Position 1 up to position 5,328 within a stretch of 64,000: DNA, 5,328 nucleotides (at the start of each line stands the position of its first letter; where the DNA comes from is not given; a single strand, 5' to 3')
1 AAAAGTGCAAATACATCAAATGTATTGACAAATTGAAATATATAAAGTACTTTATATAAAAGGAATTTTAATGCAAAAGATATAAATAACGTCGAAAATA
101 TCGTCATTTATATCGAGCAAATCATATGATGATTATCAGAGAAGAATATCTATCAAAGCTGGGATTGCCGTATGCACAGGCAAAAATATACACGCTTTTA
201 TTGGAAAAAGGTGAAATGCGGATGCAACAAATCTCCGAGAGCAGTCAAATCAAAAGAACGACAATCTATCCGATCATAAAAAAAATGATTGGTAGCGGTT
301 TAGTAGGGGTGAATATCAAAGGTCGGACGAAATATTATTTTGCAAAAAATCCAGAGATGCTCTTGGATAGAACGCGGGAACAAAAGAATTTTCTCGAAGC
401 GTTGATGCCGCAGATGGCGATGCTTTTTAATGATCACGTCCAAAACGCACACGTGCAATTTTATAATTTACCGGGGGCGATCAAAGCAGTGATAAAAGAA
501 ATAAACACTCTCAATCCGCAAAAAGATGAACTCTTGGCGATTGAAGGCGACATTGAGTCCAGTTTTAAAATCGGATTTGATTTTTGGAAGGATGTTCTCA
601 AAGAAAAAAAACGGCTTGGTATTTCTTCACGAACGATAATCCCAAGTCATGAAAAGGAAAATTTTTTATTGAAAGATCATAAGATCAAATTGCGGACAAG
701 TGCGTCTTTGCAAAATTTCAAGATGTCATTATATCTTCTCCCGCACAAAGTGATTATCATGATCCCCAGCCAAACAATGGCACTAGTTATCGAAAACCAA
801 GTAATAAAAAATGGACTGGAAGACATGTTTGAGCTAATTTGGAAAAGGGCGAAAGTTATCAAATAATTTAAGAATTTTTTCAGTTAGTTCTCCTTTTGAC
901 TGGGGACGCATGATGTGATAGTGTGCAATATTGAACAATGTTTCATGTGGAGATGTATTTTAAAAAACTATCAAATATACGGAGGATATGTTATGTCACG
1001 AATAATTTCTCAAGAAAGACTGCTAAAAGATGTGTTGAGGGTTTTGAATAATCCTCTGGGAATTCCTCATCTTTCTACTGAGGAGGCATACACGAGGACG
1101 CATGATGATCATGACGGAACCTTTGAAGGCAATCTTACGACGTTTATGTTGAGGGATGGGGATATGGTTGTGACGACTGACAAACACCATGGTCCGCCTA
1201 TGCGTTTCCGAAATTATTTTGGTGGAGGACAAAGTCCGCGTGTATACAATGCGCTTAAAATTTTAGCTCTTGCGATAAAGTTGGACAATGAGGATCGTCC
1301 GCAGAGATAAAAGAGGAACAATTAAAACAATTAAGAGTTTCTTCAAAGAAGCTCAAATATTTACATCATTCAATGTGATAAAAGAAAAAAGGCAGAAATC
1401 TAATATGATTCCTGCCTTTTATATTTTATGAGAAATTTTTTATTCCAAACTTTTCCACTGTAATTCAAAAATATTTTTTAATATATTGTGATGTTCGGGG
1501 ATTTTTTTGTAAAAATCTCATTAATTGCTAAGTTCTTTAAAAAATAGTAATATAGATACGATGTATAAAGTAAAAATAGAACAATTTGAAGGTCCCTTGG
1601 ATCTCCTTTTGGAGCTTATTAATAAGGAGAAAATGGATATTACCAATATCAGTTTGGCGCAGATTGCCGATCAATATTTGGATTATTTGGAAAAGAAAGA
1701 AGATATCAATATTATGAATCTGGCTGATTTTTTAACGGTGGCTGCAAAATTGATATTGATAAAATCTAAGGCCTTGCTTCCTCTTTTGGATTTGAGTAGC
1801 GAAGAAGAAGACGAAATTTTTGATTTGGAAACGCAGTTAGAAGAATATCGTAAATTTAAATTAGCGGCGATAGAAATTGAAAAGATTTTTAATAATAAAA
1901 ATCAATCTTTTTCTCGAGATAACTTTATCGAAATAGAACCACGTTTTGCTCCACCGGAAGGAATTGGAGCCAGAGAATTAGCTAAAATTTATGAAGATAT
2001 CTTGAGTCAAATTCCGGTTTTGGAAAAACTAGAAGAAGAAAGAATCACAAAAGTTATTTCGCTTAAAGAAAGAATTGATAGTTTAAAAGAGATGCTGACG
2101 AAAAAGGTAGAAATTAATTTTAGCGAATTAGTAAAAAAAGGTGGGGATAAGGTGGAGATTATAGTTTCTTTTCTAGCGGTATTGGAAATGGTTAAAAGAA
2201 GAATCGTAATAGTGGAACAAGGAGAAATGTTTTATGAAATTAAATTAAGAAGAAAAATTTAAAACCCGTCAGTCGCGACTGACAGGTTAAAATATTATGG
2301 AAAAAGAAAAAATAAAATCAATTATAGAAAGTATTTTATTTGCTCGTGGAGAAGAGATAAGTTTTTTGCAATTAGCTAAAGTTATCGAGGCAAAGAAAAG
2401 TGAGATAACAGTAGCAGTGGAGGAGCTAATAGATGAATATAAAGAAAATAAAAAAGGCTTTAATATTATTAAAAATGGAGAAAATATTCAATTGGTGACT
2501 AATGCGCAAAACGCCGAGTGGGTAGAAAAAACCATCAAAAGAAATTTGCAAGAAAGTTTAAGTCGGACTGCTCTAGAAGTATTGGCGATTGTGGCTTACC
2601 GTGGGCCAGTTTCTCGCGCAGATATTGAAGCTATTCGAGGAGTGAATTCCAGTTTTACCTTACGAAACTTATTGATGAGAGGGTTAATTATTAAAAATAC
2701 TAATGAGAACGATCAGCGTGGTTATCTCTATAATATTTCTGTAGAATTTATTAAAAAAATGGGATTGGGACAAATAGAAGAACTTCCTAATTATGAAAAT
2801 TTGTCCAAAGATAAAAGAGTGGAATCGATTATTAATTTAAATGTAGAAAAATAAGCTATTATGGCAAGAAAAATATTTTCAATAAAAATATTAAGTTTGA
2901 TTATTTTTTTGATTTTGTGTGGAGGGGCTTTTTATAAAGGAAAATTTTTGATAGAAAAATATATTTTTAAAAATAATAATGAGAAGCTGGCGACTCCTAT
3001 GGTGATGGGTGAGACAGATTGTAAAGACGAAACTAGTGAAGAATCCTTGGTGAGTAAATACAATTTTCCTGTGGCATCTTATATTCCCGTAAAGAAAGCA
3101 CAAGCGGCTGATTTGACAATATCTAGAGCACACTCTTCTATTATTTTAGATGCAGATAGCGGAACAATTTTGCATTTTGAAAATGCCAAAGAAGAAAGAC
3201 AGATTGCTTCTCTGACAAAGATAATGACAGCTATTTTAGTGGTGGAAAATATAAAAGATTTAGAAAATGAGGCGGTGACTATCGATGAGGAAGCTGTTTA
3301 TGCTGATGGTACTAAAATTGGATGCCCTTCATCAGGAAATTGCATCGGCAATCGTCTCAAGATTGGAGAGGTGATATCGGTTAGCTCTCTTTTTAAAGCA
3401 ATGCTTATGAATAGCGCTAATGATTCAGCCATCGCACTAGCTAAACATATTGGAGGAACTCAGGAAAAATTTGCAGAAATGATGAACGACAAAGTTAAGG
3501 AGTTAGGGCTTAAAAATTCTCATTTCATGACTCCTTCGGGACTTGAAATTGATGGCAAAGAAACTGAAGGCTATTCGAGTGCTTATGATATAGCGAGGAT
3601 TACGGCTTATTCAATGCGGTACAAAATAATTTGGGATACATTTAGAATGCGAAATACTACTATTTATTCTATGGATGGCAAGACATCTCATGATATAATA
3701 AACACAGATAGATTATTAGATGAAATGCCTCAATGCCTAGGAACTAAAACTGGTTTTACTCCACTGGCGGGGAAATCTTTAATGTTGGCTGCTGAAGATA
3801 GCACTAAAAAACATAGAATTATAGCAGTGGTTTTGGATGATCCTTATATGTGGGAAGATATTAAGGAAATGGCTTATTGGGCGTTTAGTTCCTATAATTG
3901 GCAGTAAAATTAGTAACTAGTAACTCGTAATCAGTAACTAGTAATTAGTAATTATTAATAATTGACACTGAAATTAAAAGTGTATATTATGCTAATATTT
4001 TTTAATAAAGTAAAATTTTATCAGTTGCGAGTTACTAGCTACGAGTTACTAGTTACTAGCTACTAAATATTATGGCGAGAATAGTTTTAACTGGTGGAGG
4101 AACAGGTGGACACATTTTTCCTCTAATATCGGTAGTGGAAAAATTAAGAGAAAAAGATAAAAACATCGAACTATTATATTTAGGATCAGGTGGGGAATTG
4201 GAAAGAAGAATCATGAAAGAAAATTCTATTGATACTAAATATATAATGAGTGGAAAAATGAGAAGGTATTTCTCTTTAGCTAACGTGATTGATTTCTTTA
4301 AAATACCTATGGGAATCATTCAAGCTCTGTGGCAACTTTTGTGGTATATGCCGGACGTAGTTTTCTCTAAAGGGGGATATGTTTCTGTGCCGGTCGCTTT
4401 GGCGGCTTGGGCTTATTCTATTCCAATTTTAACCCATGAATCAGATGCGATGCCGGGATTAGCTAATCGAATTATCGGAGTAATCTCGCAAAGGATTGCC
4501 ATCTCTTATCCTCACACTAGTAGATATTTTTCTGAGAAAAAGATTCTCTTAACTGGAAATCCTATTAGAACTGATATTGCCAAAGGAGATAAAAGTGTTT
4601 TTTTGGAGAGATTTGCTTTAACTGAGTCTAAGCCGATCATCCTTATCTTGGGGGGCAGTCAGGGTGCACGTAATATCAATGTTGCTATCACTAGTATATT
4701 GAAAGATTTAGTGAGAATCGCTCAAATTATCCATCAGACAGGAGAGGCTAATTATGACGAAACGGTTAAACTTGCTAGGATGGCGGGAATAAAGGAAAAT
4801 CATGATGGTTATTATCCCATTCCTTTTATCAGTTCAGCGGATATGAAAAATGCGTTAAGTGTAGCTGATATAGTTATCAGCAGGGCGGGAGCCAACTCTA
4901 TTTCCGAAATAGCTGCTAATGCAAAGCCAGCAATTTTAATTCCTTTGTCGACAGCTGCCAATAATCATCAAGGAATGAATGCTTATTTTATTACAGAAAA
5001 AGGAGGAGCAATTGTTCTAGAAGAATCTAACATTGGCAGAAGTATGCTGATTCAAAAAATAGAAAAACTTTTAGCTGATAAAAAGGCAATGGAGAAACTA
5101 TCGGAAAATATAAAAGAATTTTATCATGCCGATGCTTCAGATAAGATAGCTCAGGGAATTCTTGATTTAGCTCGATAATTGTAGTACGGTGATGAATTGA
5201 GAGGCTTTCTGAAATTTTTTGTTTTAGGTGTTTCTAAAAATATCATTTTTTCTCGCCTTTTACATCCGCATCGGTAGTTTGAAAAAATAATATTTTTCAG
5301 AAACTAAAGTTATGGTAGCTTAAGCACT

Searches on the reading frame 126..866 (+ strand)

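Call 61: search_protein_families(library=pfam, max_evalue=0.00001, proteins=[window:126-866:+])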
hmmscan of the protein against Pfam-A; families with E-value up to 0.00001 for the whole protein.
window:126-866:+ (246 aa): 1 family
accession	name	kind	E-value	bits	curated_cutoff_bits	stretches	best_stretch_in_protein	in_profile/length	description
PF01978.25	TrmB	-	1.5e-13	50.8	25.6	1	9-77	1-68/68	Sugar-specific transcriptional regulator TrmB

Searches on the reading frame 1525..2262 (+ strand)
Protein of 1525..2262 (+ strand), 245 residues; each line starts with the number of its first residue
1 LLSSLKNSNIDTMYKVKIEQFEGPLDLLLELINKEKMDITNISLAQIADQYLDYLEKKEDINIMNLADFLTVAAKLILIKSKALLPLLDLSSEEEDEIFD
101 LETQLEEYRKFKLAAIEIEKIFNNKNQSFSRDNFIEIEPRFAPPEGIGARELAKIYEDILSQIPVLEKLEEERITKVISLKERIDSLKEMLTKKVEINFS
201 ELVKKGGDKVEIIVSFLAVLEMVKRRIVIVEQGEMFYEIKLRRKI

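Call 61: search_protein_families(library=pfam, max_evalue=0.00001, proteins=[window:1525-2262:+])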
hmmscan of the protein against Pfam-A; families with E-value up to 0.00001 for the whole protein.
window:1525-2262:+ (245 aa): 1 family
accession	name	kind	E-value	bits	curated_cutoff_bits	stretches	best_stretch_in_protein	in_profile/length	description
PF02616.19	SMC_ScpA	-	8.1e-24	85.3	24.6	1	31-240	1-228/232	Segregation and condensation protein ScpA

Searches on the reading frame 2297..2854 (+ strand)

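Call 61: search_protein_families(library=pfam, max_evalue=0.00001, proteins=[window:2297-2854:+])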
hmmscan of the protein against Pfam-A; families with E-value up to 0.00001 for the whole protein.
window:2297-2854:+ (185 aa): 1 family
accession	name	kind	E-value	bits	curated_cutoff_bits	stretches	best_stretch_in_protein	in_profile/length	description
PF04079.22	SMC_ScpB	-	9.6e-45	152.5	27.4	1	9-165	2-159/160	Segregation and condensation complex subunit ScpB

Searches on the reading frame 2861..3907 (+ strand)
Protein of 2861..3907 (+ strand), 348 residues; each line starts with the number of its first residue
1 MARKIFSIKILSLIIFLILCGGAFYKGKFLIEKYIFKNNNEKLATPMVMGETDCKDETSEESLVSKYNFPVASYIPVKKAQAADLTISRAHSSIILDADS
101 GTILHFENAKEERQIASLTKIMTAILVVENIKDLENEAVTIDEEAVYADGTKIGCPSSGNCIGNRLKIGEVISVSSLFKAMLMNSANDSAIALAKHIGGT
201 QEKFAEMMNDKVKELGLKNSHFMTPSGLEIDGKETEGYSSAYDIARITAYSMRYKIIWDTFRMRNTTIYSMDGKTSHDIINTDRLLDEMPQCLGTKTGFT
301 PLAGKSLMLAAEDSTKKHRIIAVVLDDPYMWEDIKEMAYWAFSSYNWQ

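Call 61: search_protein_families(library=pfam, max_evalue=0.00001, proteins=[window:2861-3907:+])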
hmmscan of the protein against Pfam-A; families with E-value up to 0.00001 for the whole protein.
window:2861-3907:+ (348 aa): 1 family
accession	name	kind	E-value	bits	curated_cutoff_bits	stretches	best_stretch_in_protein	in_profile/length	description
PF00768.25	Peptidase_S11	-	3.1e-53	181.1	27.6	1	88-327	10-237/239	D-alanyl-D-alanine carboxypeptidase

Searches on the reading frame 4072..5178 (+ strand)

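Call 61: search_protein_families(library=pfam, max_evalue=0.00001, proteins=[window:4072-5178:+])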
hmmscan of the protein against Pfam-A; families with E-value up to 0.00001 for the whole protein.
window:4072-5178:+ (368 aa): 2 families
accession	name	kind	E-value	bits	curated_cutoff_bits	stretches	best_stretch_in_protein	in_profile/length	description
PF04101.22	Glyco_tran_28_C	-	1.4e-35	123.2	22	1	189-356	1-163/166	Glycosyltransferase family 28 C-terminal domain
PF03033.26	Glyco_transf_28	-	1.5e-32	113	26.2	1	4-143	1-138/139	Glycosyltransferase family 28 N-terminal domain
